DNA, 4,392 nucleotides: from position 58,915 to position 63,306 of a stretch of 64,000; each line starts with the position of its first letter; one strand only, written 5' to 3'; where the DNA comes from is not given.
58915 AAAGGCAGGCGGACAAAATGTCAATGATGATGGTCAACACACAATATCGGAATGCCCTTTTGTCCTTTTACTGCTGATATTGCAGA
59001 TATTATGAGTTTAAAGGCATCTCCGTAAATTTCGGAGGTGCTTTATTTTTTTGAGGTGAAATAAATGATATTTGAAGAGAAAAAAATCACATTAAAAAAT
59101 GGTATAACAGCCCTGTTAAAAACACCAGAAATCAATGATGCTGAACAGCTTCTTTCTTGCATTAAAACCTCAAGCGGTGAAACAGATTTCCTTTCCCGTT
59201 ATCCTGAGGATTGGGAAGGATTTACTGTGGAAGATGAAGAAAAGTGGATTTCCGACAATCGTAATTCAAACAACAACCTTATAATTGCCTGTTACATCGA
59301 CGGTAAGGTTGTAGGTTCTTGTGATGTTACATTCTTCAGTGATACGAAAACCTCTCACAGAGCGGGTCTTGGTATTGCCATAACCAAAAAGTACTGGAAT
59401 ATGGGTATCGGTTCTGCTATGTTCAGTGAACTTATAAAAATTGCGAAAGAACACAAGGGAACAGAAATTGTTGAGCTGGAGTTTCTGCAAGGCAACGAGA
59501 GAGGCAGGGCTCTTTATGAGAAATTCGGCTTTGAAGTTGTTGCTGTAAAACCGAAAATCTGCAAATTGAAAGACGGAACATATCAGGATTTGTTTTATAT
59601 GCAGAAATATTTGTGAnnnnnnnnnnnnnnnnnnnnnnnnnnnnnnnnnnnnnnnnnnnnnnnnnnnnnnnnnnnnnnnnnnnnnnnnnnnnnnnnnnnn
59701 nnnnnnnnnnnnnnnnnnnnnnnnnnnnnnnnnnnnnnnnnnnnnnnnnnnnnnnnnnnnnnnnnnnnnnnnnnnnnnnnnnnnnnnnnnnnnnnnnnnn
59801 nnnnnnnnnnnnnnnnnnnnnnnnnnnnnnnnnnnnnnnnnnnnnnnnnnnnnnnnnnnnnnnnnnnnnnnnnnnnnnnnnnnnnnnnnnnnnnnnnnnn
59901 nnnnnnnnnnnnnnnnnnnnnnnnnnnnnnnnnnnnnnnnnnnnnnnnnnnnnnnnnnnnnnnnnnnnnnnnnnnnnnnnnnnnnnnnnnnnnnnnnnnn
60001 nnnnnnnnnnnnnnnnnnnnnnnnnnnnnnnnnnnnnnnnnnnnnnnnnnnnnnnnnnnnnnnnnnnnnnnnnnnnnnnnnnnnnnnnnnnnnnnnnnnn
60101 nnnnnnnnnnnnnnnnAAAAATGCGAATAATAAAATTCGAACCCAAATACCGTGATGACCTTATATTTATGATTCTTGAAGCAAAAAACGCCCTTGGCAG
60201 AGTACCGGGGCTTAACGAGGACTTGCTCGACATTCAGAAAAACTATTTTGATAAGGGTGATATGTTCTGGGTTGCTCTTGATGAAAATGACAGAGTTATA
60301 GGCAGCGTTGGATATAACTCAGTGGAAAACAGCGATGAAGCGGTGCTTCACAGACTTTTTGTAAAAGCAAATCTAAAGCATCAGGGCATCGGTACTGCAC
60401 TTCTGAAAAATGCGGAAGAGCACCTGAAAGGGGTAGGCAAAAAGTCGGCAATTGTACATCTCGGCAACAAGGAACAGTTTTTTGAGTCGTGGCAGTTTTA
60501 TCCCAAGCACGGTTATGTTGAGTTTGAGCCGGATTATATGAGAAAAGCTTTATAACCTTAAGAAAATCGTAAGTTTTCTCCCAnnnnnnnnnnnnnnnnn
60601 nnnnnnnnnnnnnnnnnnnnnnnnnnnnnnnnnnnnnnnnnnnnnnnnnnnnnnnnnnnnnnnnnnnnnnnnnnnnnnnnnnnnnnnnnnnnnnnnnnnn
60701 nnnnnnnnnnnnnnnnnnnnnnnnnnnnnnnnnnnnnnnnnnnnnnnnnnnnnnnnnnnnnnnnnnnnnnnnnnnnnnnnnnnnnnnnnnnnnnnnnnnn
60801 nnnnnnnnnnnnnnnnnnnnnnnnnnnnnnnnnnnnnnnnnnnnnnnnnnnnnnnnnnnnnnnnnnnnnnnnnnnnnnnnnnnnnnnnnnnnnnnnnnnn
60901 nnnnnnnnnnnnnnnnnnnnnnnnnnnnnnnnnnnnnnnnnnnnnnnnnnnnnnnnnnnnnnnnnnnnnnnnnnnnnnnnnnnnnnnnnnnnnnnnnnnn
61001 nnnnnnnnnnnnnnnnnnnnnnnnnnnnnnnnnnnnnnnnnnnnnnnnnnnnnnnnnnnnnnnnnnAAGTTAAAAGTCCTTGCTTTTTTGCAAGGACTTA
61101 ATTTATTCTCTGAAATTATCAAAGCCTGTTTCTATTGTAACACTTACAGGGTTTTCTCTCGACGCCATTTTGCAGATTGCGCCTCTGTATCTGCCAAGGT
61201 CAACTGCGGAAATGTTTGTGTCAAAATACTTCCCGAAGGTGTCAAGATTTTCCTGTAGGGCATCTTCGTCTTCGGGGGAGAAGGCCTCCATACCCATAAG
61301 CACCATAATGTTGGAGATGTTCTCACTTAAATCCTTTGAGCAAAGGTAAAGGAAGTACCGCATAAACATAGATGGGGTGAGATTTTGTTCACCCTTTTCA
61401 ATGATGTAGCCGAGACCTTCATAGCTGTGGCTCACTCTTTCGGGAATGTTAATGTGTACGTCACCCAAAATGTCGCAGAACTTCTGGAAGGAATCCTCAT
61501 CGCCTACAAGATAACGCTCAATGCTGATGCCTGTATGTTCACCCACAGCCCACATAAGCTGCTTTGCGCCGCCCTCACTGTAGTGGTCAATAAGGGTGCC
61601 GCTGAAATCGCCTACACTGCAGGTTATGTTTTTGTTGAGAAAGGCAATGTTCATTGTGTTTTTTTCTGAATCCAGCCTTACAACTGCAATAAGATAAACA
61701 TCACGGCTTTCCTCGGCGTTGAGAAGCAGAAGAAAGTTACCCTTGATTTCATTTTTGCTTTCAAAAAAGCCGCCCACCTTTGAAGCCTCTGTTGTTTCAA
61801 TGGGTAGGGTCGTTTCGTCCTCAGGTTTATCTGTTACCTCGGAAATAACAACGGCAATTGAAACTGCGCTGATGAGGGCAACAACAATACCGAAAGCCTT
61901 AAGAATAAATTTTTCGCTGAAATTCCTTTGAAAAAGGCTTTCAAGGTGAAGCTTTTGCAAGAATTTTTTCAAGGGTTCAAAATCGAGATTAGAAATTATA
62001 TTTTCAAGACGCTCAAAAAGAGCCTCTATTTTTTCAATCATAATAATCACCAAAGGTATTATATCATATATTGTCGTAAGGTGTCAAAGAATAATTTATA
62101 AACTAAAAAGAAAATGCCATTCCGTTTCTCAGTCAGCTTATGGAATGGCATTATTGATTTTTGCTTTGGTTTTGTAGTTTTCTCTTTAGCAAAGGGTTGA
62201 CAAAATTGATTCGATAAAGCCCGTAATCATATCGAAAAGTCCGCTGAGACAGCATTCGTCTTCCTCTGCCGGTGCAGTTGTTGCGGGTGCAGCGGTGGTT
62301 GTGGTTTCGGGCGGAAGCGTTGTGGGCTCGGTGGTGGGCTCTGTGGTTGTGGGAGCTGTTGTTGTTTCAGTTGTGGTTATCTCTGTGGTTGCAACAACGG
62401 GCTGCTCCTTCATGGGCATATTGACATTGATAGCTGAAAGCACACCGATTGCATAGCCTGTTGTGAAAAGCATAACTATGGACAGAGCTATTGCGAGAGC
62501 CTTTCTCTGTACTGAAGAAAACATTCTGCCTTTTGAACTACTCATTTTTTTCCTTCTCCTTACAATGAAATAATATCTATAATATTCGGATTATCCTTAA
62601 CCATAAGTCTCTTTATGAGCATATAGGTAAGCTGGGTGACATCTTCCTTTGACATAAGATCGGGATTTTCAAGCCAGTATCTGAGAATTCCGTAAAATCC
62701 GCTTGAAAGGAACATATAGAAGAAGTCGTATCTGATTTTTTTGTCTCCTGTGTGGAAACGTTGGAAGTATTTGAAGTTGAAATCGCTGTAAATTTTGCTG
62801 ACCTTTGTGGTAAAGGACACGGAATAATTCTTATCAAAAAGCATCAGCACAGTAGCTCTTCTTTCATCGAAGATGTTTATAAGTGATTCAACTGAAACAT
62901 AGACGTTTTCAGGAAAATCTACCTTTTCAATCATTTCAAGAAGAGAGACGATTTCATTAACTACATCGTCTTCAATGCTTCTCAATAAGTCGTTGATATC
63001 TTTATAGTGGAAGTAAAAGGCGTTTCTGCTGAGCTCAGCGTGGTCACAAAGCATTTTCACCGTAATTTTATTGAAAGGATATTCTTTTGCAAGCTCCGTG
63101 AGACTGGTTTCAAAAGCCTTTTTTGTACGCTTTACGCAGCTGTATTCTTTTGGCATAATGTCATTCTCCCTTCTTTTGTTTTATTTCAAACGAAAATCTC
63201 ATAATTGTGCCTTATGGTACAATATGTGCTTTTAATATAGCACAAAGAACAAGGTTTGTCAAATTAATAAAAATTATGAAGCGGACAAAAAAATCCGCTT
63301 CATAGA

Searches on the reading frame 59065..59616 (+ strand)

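Call 111: search_protein_families(library=pfam, proteins=[window:59065-59616:+], max_evalue=0.00001)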
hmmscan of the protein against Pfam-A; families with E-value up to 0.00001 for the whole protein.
window:59065-59616:+ (183 aa): 4 families
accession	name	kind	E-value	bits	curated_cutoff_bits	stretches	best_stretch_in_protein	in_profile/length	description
PF00583.31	Acetyltransf_1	-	9.4e-17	61.8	20.7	1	46-156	12-116/116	Acetyltransferase (GNAT) family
PF13508.13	Acetyltransf_7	-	1e-11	45.5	27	1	71-158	3-84/84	Acetyltransferase (GNAT) domain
PF13302.13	Acetyltransf_3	-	4.2e-11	44.1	25.4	1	18-157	4-138/138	Acetyltransferase (GNAT) domain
PF13420.13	Acetyltransf_4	-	2.1e-09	38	24.3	1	18-169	1-147/155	Acetyltransferase (GNAT) domain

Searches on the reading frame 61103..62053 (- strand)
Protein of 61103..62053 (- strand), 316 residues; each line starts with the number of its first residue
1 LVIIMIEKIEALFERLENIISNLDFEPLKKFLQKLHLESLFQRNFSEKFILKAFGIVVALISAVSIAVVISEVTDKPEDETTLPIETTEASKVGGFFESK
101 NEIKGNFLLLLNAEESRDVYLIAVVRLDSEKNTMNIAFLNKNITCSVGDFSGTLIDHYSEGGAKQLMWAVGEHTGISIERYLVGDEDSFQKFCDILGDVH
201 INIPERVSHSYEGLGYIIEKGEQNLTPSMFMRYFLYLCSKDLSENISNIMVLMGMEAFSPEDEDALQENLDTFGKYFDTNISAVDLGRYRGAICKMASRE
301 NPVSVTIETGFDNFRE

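Call 111: search_protein_families(library=pfam, proteins=[window:61103-62053:-], max_evalue=0.00001)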
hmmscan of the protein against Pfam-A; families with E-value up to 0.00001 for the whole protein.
window:61103-62053:- (316 aa): 1 family
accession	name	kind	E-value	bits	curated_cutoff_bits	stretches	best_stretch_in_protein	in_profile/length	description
PF03816.19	LytR_cpsA_psr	-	4.7e-07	30.5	24.6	1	125-228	8-114/150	LytR_cpsA_psr family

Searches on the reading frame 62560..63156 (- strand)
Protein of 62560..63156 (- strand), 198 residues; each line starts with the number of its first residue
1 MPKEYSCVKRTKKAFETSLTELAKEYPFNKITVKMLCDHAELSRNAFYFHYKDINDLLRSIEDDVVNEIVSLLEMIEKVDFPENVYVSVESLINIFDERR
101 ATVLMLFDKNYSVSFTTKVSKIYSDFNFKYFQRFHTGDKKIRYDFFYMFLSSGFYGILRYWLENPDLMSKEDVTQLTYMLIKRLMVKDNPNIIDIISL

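Call 111: search_protein_families(library=pfam, proteins=[window:62560-63156:-], max_evalue=0.00001)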
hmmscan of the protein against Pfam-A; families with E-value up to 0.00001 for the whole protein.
window:62560-63156:- (198 aa): 1 family
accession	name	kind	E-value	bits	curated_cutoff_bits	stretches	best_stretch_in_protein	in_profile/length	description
PF14278.11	TetR_C_8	-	2.9e-09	37.4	26.1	1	84-182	2-102/103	Transcriptional regulator C-terminal region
